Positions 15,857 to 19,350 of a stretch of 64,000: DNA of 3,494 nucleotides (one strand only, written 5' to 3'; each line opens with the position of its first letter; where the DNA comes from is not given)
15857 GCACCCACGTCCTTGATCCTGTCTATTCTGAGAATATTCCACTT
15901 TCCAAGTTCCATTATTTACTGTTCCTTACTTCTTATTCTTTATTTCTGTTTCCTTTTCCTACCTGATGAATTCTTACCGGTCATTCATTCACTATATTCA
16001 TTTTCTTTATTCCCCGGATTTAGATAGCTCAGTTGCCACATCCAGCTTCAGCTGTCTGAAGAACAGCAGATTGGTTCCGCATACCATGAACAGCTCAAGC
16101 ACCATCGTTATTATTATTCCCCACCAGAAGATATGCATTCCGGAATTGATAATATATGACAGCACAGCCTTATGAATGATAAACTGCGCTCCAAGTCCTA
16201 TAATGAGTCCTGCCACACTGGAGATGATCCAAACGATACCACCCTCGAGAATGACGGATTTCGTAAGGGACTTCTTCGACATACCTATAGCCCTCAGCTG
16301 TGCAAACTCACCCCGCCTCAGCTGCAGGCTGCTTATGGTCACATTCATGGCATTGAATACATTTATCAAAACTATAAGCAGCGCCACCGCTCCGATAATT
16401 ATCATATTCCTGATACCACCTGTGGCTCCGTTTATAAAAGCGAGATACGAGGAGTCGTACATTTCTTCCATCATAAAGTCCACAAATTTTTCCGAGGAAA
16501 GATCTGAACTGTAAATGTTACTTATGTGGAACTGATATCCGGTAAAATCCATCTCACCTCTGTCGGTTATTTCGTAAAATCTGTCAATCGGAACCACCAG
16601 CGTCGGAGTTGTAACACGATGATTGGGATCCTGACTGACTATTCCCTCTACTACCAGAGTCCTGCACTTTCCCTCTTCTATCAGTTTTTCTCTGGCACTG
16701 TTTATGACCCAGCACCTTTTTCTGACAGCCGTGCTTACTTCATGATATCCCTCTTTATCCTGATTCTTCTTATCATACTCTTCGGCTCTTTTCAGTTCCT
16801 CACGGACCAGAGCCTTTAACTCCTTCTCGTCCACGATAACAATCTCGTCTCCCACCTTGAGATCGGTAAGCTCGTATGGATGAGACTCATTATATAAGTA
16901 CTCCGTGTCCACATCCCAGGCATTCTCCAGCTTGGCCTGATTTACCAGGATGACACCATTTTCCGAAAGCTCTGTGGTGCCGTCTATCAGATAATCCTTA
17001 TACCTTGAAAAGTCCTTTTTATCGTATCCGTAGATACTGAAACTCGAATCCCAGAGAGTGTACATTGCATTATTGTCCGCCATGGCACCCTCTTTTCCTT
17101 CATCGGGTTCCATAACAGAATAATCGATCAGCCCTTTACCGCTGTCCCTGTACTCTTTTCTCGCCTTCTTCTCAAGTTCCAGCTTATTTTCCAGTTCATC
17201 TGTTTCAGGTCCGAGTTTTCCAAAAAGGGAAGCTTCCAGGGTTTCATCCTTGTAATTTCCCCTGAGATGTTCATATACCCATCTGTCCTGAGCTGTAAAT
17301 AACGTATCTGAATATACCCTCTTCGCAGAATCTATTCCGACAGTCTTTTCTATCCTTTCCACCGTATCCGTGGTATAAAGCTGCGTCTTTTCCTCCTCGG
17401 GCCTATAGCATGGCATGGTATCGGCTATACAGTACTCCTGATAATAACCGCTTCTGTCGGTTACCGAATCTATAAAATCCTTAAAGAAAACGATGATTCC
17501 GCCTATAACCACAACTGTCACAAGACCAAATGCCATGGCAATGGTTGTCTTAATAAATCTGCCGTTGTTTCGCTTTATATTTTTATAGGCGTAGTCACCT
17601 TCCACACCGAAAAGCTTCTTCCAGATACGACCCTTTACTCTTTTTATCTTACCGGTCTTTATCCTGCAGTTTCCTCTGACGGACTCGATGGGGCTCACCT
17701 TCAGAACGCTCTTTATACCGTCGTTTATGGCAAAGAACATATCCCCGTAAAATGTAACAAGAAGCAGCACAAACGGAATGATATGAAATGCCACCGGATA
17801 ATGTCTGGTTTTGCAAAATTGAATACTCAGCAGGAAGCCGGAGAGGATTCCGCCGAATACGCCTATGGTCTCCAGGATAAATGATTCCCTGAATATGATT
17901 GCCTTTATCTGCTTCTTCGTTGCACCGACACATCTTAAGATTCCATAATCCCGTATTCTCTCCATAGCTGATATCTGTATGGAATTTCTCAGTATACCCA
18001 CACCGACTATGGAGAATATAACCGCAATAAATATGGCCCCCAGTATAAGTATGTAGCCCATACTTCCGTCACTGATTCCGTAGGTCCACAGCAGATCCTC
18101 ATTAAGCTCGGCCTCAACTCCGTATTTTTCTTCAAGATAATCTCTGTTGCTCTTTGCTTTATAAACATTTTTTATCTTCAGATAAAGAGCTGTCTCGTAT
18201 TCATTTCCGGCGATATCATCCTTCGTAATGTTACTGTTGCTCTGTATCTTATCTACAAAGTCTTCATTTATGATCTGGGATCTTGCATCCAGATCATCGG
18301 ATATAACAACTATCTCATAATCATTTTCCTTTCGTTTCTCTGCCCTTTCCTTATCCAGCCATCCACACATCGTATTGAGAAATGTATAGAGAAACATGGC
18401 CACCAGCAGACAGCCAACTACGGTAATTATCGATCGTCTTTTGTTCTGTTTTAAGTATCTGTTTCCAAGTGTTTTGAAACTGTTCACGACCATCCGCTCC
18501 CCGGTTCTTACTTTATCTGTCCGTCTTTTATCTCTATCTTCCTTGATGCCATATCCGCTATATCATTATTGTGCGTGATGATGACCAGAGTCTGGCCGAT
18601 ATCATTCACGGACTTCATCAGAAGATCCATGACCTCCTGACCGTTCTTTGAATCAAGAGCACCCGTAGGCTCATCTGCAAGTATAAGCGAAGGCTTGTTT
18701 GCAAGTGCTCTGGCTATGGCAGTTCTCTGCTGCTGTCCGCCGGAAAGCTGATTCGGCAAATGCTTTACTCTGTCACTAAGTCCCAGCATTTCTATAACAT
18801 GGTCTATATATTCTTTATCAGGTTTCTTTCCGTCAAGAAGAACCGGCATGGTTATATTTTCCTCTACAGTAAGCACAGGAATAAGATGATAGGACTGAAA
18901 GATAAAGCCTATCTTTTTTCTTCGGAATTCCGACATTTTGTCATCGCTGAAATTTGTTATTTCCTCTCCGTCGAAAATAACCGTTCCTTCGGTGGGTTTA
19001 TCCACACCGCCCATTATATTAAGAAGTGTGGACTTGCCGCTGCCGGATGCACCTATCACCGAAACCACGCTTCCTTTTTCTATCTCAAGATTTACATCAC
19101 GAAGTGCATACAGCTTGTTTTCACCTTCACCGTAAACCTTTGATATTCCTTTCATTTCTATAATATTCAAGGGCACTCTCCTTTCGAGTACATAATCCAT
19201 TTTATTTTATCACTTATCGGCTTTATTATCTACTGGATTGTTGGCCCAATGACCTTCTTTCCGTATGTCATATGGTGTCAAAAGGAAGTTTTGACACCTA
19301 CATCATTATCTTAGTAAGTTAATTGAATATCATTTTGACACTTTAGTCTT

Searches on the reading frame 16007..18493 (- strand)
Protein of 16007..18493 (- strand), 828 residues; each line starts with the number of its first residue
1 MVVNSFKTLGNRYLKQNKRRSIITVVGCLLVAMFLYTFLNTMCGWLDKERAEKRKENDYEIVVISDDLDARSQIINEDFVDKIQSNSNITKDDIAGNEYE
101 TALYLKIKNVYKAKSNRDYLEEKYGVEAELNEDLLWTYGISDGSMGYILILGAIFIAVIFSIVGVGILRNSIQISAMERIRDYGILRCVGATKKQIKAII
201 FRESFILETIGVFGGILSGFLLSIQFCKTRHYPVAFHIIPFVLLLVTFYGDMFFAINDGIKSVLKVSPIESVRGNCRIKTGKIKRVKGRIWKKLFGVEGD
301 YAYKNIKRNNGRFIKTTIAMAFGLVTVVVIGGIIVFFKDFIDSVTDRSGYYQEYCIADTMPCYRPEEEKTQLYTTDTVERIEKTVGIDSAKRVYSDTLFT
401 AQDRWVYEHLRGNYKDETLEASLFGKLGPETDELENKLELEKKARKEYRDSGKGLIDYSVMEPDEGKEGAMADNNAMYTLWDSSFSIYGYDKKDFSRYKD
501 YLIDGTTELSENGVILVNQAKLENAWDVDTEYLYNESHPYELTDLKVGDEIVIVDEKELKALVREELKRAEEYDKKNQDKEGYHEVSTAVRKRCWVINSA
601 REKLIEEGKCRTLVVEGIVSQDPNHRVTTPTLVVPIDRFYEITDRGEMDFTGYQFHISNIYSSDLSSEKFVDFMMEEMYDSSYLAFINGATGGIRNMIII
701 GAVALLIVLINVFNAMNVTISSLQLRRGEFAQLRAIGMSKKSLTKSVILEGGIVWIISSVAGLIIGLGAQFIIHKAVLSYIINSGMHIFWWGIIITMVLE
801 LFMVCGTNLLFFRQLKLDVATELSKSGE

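Call 60: search_protein_families(library=pfam, proteins=[window:16007-18493:-], max_evalue=0.00001)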
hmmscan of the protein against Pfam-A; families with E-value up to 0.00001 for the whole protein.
window:16007-18493:- (828 aa): 1 family
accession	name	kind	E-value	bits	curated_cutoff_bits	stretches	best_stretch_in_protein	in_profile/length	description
PF02687.27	FtsX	-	3.3e-24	85.7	25.5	2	702-813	2-113/120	FtsX-like permease C-terminal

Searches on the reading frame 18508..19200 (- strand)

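Call 59: search_protein_families(library=pfam, proteins=[window:18508-19200:-], max_evalue=0.00001)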
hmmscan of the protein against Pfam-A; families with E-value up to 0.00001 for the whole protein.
window:18508-19200:- (230 aa): 2 families
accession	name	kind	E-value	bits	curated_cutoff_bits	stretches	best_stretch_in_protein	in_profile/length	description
PF00005.33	ABC_tran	-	4.2e-38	131.5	25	1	33-179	1-136/137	ABC transporter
PF02463.25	SMC_N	-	2.7e-09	37.2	40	1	112-225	103-212/220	RecF/RecN/SMC N terminal domain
